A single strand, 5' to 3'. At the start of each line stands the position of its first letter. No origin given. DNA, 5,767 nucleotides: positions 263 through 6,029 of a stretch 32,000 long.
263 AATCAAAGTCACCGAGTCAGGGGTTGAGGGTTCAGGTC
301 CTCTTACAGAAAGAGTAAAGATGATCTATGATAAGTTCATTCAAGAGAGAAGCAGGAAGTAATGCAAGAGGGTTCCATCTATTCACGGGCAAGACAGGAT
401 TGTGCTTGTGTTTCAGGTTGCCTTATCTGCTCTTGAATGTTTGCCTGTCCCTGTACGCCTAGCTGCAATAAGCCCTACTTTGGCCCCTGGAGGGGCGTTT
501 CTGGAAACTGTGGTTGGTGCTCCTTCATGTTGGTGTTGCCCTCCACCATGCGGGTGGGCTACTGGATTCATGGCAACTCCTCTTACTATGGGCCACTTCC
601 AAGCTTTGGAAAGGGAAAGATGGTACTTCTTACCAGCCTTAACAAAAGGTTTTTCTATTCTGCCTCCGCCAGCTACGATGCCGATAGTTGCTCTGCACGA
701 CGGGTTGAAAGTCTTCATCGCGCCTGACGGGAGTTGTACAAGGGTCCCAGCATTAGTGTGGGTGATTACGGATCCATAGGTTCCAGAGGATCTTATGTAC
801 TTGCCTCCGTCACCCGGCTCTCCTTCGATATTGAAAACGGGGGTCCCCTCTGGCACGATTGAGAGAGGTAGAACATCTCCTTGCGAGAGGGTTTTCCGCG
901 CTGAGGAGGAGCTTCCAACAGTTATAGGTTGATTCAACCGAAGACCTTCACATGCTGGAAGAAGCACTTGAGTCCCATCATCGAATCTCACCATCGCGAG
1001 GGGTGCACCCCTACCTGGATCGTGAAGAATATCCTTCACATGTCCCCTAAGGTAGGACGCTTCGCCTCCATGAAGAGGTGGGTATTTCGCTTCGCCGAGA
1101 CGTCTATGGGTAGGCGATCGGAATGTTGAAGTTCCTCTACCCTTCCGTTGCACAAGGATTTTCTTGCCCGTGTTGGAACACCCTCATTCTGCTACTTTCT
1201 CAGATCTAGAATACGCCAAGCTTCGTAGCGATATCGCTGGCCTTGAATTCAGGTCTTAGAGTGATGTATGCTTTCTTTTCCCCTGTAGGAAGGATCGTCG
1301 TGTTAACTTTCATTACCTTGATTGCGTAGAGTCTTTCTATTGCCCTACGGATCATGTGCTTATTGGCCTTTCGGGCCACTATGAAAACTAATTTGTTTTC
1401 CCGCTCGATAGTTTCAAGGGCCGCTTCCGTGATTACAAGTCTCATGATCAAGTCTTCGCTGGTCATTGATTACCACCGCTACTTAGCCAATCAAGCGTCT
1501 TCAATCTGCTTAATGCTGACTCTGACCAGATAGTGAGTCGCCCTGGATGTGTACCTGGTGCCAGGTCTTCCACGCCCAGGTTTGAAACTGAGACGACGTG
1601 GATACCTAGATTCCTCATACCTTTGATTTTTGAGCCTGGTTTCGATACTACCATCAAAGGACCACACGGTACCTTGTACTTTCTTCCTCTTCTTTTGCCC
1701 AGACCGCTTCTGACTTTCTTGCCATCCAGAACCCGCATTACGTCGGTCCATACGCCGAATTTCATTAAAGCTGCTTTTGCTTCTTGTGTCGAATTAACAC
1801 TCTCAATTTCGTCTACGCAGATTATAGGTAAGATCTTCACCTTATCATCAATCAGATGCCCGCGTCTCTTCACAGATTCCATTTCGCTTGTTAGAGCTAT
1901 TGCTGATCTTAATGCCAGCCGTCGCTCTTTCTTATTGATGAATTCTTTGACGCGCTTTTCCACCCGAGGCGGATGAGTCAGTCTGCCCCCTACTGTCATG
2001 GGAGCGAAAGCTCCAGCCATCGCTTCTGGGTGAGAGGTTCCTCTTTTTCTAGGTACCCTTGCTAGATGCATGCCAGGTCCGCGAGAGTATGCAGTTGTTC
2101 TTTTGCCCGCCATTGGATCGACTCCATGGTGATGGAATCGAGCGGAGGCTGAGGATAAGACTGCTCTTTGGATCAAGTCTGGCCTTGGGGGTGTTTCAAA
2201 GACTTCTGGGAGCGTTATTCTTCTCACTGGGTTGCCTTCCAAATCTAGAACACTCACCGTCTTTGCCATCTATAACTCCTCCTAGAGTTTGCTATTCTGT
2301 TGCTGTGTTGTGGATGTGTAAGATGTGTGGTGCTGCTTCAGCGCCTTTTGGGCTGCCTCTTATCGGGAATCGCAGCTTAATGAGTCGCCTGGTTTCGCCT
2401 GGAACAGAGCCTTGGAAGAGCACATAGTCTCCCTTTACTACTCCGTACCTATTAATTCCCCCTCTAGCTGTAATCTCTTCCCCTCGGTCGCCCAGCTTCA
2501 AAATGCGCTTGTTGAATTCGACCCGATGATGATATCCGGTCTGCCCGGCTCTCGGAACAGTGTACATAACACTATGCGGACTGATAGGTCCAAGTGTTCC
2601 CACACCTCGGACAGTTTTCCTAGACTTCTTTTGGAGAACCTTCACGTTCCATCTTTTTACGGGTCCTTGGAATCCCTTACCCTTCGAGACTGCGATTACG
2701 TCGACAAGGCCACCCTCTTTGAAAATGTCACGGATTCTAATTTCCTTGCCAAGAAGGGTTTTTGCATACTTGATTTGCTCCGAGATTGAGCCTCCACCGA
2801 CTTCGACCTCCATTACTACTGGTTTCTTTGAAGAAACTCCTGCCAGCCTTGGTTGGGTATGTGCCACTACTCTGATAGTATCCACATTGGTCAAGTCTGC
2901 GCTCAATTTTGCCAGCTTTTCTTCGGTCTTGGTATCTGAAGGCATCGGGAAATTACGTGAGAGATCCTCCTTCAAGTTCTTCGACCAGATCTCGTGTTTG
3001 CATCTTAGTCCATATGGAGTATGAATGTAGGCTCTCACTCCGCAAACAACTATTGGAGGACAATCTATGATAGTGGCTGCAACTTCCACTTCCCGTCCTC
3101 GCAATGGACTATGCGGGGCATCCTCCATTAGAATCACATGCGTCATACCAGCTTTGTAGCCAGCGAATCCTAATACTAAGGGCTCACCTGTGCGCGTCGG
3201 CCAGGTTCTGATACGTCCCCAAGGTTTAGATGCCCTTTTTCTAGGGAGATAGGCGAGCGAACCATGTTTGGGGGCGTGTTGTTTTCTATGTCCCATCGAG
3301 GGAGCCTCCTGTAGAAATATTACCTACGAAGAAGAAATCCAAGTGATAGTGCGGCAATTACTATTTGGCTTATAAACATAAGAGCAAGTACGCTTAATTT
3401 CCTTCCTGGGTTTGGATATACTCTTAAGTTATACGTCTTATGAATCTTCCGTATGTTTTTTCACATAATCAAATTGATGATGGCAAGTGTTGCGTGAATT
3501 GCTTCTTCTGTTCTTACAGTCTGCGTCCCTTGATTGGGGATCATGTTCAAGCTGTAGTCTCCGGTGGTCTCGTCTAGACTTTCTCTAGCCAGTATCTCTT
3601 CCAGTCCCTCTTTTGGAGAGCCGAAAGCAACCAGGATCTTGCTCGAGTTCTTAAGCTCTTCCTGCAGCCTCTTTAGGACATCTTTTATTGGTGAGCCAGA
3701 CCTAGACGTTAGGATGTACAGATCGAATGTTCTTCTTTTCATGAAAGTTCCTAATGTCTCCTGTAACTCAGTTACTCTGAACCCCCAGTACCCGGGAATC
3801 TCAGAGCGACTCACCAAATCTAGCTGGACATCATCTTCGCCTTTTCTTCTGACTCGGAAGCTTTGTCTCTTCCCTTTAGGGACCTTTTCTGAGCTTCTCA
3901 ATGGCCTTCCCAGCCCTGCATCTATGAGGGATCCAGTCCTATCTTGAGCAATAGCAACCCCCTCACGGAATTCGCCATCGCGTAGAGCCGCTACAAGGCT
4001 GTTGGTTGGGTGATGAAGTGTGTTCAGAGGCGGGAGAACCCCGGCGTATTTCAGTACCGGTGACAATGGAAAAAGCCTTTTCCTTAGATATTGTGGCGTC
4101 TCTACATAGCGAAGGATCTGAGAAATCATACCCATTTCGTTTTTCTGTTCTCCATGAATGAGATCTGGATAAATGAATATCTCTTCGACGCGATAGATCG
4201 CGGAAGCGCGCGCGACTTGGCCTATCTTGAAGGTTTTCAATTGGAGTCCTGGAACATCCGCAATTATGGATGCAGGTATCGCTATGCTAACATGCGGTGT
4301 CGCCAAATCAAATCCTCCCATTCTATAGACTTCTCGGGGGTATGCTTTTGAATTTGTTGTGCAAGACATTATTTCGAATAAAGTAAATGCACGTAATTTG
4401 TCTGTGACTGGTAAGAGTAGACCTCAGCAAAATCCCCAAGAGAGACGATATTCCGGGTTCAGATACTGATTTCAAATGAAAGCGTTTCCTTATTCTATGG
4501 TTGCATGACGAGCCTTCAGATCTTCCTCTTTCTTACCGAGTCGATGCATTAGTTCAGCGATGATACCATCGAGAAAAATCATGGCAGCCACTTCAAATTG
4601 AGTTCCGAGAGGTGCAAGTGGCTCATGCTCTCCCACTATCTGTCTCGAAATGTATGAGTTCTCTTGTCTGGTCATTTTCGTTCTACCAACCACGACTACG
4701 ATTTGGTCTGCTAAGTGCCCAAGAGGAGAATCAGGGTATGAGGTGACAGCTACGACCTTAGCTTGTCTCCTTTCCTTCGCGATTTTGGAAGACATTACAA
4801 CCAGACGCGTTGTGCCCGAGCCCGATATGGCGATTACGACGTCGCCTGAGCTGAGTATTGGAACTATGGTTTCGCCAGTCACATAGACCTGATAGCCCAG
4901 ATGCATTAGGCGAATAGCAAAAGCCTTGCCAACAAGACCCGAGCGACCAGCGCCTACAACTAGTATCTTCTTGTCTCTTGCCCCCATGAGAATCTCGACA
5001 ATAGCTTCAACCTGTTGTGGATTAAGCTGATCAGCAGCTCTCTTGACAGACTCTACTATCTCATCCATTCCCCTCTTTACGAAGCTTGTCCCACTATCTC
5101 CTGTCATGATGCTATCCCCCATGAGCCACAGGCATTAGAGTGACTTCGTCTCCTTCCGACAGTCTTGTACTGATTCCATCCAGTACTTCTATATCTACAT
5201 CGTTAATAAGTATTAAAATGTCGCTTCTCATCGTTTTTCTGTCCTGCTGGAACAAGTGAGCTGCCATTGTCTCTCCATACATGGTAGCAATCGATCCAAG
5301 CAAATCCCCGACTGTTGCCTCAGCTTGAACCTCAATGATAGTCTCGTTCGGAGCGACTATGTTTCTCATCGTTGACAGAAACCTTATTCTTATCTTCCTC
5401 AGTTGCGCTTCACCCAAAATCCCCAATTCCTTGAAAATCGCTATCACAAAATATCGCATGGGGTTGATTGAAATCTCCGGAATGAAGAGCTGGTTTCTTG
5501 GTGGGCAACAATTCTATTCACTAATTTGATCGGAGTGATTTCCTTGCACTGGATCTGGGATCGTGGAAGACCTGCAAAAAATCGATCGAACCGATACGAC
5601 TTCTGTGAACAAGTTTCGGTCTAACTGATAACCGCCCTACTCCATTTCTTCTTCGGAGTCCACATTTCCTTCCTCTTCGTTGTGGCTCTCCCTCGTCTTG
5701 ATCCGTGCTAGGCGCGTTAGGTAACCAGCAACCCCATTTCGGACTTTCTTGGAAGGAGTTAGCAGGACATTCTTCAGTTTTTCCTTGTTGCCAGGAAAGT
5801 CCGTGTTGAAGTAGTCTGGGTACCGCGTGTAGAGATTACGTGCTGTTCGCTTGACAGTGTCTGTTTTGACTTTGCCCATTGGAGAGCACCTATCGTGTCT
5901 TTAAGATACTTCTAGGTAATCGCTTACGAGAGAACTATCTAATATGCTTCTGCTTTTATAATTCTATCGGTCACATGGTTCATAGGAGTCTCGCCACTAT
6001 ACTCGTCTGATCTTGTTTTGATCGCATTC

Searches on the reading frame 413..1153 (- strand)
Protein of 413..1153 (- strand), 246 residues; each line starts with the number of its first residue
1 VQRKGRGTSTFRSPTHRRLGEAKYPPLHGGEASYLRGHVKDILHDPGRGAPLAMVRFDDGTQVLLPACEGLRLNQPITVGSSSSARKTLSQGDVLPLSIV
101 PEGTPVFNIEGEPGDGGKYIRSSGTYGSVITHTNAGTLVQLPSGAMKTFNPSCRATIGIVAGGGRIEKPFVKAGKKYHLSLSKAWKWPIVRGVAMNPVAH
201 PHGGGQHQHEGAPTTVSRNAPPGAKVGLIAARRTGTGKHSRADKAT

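Call 48: search_protein_families(library=pfam, proteins=[window:413-1153:-])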
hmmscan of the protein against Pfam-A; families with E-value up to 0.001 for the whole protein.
window:413-1153:- (246 aa): 1 family
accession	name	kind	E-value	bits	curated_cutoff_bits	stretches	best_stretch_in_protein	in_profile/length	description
PF03947.24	Ribosomal_L2_C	-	7.7e-44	149.2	33.7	1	91-219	2-119/126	Ribosomal Proteins L2, C-terminal domain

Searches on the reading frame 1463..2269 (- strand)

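Call 48: search_protein_families(library=pfam, proteins=[window:1463-2269:-])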
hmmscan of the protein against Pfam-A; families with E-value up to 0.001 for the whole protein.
window:1463-2269:- (268 aa): 1 family
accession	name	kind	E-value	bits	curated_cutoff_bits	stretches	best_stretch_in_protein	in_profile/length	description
PF00573.27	Ribosomal_L4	-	1.4e-27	97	25.8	1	18-257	1-188/190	Ribosomal protein L4/L1 family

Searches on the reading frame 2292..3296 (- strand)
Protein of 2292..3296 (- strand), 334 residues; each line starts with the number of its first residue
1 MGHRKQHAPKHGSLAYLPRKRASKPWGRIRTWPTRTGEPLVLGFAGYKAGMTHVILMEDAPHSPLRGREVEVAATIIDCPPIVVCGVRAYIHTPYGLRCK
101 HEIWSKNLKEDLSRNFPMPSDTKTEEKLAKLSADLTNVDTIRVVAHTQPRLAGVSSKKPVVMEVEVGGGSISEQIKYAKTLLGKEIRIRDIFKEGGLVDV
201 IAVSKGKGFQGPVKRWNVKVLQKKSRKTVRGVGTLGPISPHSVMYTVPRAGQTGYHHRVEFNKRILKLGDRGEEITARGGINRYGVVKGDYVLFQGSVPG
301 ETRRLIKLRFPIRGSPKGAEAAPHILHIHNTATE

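Call 48: search_protein_families(library=pfam, proteins=[window:2292-3296:-])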
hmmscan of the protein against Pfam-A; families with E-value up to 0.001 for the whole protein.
window:2292-3296:- (334 aa): 1 family
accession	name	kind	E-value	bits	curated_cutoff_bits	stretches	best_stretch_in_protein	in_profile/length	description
PF00297.29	Ribosomal_L3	-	2.2e-87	293.9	22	1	1-313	1-346/369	Ribosomal protein L3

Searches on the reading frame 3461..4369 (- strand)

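Call 48: search_protein_families(library=pfam, proteins=[window:3461-4369:-])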
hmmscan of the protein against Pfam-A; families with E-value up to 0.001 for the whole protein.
window:3461-4369:- (302 aa): 2 families
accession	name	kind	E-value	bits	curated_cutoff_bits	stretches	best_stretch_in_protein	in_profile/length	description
PF02598.22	Methyltrn_RNA_3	-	1.7e-59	202.2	27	1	27-297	2-301/302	Putative RNA methyltransferase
PF14419.11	SPOUT_MTase_2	-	0.00058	19.7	28.4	0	208-298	87-167/173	AF2226-like SPOUT RNA Methylase fused to THUMP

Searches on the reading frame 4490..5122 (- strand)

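Call 48: search_protein_families(library=pfam, proteins=[window:4490-5122:-])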
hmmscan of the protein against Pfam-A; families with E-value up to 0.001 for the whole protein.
window:4490-5122:- (210 aa): 2 families
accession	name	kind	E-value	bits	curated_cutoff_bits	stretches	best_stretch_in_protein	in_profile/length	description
PF01380.27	SIS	-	5e-15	55.9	25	1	50-142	5-102/131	SIS domain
PF13580.11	SIS_2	-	6.8e-05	23.4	27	0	90-128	101-138/138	SIS domain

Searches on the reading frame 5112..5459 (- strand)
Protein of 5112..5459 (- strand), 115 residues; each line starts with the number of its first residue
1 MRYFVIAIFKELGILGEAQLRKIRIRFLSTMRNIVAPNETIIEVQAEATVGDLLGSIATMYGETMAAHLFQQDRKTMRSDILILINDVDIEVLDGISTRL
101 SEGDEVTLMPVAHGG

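Call 48: search_protein_families(library=pfam, proteins=[window:5112-5459:-])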
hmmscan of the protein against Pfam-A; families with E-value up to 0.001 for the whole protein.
window:5112-5459:- (115 aa): 2 families
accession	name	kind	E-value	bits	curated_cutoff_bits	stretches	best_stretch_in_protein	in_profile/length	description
PF09138.17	Urm1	-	2.3e-10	41.1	21.8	1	23-115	2-96/96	Urm1 (Ubiquitin related modifier)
PF02597.26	ThiS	-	8.8e-10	39.4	22.5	1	25-115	1-76/76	ThiS family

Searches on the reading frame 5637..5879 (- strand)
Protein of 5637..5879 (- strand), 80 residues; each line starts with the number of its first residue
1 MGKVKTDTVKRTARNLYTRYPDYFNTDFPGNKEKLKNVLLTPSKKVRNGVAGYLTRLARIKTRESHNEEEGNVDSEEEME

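Call 48: search_protein_families(library=pfam, proteins=[window:5637-5879:-])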
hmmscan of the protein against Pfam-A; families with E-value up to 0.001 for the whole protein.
window:5637-5879:- (80 aa): 1 family
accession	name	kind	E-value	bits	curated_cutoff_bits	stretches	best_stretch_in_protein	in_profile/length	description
PF00833.23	Ribosomal_S17e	-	9e-14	51.9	22.8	1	1-61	1-62/122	Ribosomal S17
